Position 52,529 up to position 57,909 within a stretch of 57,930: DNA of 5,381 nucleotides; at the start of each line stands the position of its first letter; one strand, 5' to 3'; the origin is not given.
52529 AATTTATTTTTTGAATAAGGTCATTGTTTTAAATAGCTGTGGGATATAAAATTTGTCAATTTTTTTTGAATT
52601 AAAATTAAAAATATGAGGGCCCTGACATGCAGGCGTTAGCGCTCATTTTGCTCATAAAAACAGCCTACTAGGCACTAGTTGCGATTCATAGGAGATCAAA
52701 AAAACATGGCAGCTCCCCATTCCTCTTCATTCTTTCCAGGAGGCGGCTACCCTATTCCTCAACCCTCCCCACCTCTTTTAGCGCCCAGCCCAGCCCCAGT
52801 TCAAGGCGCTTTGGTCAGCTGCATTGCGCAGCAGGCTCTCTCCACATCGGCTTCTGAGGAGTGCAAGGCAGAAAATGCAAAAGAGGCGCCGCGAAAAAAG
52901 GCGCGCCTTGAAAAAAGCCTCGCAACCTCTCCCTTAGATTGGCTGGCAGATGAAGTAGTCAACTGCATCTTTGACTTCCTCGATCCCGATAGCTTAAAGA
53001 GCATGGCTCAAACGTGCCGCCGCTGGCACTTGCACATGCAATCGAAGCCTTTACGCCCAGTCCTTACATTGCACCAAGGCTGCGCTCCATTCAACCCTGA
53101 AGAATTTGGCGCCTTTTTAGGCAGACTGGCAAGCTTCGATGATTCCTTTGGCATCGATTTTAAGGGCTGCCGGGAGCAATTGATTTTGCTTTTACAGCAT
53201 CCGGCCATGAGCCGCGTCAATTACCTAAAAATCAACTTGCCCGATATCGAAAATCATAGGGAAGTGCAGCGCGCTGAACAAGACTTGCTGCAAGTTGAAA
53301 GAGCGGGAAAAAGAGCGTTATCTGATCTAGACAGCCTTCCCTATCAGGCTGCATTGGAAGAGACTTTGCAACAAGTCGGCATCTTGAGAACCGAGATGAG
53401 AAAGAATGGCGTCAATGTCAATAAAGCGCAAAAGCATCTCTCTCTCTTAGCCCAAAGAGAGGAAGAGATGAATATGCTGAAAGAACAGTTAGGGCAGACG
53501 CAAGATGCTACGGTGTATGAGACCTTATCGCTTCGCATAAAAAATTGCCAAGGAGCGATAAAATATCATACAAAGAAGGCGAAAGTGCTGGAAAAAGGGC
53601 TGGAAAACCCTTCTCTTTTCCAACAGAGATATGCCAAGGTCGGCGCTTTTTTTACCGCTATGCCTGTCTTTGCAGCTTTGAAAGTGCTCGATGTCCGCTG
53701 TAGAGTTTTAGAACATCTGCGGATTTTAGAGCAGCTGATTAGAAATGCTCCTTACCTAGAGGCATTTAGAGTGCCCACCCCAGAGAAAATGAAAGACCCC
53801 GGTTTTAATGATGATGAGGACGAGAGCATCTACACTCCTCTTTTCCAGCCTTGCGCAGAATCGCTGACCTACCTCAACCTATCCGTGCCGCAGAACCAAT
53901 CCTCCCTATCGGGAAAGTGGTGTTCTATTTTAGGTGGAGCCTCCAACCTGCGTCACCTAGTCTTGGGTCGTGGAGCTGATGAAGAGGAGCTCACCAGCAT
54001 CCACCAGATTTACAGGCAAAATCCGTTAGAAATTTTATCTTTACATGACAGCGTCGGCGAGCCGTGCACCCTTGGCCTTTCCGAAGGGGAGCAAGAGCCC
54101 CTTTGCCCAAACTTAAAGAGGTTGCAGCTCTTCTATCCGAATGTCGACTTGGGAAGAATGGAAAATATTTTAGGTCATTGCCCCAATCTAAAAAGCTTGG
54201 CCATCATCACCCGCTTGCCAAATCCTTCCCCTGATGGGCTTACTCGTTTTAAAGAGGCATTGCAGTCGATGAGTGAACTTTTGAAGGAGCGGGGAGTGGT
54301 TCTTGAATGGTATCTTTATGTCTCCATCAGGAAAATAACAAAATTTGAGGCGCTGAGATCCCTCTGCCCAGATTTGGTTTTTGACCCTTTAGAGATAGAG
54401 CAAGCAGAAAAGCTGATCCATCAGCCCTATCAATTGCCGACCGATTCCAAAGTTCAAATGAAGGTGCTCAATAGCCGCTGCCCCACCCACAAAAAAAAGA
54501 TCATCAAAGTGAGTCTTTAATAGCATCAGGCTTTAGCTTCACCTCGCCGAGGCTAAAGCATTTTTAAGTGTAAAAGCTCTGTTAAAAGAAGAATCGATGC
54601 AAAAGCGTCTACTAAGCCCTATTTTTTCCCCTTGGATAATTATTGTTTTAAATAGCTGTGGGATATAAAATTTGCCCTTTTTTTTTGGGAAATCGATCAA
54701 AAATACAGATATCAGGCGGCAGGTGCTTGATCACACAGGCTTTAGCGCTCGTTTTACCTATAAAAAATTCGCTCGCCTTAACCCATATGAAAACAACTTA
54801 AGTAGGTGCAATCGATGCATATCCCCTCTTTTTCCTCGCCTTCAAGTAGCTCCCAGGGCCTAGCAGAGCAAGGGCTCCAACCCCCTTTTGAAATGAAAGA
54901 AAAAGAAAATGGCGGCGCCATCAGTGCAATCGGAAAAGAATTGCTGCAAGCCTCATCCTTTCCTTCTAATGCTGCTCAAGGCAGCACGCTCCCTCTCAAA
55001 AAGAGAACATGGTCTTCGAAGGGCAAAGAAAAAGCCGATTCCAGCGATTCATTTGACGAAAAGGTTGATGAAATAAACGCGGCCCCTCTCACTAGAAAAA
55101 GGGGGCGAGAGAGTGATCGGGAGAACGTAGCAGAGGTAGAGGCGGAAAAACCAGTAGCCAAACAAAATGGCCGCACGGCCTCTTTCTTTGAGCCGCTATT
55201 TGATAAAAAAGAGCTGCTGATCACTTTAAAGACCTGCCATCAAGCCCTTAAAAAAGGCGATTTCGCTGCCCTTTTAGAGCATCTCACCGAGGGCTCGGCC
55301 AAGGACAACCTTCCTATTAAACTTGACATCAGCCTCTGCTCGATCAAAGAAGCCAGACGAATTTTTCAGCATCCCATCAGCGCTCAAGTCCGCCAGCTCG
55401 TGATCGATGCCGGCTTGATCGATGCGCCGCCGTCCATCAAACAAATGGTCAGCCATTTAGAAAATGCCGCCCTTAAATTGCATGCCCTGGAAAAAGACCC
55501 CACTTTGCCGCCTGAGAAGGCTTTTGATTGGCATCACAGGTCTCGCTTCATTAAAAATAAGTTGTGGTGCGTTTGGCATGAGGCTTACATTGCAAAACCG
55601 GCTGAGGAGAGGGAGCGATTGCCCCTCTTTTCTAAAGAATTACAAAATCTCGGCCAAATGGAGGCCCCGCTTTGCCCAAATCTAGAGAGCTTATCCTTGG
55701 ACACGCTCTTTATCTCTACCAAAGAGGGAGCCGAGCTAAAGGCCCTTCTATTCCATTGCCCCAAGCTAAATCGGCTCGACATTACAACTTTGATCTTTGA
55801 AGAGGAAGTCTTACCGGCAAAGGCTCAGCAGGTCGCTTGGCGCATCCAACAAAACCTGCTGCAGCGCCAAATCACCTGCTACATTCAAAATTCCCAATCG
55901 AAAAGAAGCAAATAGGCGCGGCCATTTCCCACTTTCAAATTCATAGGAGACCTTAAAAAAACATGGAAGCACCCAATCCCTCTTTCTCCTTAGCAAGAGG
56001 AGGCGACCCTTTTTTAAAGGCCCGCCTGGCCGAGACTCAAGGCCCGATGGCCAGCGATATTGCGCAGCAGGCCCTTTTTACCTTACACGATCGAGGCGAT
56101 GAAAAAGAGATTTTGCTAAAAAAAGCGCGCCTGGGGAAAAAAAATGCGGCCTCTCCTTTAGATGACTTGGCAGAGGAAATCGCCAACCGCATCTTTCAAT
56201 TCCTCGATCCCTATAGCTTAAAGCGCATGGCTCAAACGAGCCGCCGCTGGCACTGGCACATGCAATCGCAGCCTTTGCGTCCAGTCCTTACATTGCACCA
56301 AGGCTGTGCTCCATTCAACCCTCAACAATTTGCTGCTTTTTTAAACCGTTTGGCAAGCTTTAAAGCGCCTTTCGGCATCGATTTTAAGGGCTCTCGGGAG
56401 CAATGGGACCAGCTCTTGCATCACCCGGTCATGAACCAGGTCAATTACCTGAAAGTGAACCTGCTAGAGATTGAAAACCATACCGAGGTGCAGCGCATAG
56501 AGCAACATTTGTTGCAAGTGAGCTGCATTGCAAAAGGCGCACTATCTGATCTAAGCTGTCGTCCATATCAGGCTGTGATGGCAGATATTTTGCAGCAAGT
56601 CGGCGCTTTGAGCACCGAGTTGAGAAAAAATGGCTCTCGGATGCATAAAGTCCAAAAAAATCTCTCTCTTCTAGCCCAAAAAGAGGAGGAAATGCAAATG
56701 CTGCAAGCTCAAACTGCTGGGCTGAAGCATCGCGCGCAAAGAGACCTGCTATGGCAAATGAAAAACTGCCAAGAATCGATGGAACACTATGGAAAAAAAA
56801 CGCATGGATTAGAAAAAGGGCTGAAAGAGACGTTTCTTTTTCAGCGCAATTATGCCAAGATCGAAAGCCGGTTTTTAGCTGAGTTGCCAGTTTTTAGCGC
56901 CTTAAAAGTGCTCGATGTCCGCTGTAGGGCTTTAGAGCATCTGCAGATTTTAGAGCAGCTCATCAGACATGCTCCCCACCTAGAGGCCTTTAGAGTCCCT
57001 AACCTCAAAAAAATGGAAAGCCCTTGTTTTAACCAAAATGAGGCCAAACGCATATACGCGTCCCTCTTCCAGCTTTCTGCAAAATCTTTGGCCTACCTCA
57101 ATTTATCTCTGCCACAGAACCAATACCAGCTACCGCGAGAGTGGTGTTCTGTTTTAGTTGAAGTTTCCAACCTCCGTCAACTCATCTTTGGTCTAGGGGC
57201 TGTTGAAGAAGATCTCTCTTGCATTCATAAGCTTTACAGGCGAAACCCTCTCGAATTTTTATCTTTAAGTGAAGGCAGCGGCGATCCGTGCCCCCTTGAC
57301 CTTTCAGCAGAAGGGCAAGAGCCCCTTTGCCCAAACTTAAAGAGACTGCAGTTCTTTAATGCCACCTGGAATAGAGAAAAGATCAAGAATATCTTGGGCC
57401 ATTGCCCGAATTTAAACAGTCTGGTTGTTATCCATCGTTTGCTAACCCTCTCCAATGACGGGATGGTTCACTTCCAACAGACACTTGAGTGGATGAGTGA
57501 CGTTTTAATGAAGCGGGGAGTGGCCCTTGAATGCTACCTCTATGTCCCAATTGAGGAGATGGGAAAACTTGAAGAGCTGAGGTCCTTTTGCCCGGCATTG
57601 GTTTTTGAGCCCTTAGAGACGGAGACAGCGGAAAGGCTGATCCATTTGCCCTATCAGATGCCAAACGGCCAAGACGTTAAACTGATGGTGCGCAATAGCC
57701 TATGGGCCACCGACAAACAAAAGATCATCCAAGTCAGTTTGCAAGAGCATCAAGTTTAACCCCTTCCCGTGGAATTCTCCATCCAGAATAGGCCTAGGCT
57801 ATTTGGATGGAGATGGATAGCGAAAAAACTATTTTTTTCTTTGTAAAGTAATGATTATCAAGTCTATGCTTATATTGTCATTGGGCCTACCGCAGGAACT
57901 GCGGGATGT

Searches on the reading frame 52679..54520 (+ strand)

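Call 36: search_protein_families(library=pfam, proteins=[window:52679-54520:+], max_evalue=0.00001)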
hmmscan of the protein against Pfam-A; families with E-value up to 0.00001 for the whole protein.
window:52679-54520:+ (613 aa): 1 family
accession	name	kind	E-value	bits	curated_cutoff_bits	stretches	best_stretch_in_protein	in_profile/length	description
PF12937.12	F-box-like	-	7.1e-06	26.1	24.3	0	91-118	6-33/47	F-box-like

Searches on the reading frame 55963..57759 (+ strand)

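Call 36: search_protein_families(library=pfam, proteins=[window:55963-57759:+], max_evalue=0.00001)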
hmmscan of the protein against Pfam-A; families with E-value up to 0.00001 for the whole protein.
window:55963-57759:+ (598 aa): 1 family
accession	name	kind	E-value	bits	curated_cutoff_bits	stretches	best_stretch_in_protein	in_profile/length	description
PF12937.12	F-box-like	-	7.9e-06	26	24.3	0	71-97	6-32/47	F-box-like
